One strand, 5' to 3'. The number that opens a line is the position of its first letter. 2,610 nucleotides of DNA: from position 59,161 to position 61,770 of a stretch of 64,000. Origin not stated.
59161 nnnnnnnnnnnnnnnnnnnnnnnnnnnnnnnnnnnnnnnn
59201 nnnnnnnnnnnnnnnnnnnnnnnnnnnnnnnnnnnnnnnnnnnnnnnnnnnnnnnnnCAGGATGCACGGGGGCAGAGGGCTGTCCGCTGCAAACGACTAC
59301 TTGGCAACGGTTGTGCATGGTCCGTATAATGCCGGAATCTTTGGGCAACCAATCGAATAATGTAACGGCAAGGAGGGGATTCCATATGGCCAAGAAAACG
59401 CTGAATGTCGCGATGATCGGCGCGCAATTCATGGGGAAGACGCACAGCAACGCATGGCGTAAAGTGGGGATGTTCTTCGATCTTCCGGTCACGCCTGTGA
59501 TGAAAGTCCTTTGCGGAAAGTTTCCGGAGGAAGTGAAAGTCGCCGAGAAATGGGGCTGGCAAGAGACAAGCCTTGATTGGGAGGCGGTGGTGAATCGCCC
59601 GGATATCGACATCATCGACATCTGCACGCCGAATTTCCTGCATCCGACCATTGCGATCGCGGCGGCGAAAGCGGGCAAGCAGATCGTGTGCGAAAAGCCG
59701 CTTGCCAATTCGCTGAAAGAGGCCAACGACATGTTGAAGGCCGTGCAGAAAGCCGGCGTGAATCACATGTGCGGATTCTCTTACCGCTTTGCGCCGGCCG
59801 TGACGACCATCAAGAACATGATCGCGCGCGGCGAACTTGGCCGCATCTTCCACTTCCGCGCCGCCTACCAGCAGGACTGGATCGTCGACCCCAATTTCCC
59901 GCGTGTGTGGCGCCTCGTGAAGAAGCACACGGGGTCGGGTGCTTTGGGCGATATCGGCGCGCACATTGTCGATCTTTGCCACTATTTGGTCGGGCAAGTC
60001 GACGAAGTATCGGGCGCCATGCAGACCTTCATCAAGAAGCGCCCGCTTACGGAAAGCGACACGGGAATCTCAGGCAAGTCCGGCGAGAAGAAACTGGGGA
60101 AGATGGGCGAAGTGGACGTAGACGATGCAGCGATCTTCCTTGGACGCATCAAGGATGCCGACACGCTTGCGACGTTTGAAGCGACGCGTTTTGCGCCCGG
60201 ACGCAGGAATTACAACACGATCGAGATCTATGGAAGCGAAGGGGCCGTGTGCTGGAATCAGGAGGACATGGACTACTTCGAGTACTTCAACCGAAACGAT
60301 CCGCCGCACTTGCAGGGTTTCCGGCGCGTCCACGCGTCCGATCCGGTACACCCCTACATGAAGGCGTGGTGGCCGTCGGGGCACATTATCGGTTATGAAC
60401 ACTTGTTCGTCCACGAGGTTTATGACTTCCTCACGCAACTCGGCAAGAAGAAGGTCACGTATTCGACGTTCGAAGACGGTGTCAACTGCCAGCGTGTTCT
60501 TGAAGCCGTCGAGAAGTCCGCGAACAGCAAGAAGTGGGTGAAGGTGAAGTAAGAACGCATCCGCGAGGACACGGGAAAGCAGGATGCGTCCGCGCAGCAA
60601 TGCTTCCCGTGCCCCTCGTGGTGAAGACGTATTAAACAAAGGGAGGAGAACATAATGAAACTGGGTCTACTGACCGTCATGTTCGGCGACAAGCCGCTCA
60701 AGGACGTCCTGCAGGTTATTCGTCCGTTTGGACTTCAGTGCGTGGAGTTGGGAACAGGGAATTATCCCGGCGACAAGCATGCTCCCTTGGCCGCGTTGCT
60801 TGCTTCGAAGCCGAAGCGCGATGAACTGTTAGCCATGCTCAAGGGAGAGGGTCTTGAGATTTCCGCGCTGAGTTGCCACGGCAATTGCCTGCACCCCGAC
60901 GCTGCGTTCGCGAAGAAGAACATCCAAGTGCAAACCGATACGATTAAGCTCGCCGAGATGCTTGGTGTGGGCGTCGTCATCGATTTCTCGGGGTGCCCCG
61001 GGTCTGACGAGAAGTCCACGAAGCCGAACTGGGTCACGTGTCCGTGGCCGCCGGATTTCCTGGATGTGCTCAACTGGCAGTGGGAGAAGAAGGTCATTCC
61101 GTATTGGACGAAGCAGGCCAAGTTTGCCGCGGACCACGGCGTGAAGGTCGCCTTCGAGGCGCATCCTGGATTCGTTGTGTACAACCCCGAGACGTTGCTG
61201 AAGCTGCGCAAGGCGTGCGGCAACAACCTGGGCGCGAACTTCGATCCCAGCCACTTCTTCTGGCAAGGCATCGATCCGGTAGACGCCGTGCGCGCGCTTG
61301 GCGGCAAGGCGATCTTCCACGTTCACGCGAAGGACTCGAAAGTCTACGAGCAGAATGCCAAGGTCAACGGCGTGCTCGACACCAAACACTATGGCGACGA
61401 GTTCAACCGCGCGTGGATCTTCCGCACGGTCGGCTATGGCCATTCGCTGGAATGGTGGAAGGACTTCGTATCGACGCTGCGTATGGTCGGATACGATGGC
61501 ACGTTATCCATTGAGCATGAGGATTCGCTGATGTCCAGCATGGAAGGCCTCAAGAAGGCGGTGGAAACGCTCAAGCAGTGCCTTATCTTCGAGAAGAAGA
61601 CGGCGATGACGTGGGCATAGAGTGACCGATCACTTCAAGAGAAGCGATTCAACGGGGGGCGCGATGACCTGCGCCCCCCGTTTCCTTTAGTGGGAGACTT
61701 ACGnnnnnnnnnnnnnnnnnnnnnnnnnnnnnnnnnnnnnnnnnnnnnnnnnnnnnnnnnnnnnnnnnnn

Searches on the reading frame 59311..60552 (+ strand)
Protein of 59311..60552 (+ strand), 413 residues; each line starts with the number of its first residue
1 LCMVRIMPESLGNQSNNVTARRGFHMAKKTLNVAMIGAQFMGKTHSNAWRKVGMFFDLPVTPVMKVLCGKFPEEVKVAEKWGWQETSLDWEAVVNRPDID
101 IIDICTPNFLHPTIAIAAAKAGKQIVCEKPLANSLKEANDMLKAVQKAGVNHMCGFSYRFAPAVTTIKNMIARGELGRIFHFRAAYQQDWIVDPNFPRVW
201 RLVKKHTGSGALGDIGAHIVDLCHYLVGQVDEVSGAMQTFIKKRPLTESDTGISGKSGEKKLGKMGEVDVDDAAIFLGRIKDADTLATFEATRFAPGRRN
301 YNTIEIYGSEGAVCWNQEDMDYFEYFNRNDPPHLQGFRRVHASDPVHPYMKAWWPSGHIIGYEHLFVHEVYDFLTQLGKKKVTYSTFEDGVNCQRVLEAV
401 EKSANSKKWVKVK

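Call 36: search_protein_families(library=pfam, proteins=[window:59311-60552:+], max_evalue=0.00001)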
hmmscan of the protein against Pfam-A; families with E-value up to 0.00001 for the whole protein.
window:59311-60552:+ (413 aa): 4 families
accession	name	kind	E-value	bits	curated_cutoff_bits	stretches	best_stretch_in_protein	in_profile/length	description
PF22725.1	GFO_IDH_MocA_C3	-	9.4e-27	93.9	27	1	165-313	2-123/124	GFO/IDH/MocA C-terminal domain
PF01408.29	GFO_IDH_MocA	-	2.1e-22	80.5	24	1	31-155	1-119/120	Oxidoreductase family, NAD-binding Rossmann fold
PF02894.22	GFO_IDH_MocA_C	-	2.5e-19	70.4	22.9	1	168-412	1-218/218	Oxidoreductase family, C-terminal alpha/beta domain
PF22685.1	Gal80p_C-like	-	1.8e-06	28.6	29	1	162-313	1-148/152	Gal80p, C-terminal domain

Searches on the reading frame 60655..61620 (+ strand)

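Call 36: search_protein_families(library=pfam, proteins=[window:60655-61620:+], max_evalue=0.00001)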
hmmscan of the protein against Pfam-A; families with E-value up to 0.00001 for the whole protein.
window:60655-61620:+ (321 aa): 1 family
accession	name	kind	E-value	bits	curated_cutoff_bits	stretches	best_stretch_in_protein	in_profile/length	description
PF01261.30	AP_endonuc_2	-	7.1e-36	124.6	31.1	1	22-309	4-249/249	Xylose isomerase-like TIM barrel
